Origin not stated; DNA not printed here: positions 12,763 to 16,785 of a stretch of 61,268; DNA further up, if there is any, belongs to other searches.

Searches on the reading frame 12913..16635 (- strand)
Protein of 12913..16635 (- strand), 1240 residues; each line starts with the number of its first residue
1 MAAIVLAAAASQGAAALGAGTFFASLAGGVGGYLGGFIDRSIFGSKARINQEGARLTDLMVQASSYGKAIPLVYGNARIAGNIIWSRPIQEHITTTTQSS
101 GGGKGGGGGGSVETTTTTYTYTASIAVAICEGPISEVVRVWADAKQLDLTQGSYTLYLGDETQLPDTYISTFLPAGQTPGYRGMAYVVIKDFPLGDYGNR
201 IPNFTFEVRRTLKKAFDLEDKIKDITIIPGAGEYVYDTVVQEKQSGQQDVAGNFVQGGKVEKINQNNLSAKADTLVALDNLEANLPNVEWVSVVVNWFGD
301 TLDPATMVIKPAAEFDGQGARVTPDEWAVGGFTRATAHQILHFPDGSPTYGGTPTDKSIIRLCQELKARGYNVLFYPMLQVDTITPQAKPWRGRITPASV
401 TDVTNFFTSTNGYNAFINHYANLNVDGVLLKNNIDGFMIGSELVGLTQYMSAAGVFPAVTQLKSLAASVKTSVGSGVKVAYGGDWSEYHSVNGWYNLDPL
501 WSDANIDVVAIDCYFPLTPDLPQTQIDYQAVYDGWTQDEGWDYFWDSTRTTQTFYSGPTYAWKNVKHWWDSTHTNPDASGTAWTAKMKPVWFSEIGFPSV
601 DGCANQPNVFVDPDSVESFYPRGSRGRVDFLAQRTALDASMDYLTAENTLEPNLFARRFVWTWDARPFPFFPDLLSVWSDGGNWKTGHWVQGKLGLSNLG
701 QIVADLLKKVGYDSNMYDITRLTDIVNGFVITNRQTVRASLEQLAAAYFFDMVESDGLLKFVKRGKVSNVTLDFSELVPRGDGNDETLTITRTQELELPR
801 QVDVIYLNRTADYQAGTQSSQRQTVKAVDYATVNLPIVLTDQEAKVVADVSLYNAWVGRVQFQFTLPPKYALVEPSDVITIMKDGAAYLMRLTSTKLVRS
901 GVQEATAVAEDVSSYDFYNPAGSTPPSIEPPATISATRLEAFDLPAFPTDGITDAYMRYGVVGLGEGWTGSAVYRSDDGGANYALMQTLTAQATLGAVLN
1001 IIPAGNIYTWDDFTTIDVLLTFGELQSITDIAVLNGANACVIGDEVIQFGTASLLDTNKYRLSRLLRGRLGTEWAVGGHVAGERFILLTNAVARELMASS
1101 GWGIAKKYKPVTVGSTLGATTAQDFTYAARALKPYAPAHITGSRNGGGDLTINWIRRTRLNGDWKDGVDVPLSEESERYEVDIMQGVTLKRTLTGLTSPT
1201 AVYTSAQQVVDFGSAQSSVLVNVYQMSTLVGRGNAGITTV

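Call 75: search_protein_families(library=phrogs, proteins=[window:12913-16635:-], max_evalue=0.00001)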
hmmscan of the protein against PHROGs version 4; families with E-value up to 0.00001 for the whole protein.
window:12913-16635:- (1240 aa): 3 families
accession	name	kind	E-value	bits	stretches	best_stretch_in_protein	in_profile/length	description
phrog_4271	-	tail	0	1084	1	1-1239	1-1306/1309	tail protein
phrog_19101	-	unknown function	7.3e-76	256.8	1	222-693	8-516/595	-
phrog_1101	-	tail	1e-46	160.4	2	42-214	18-206/1405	tail protein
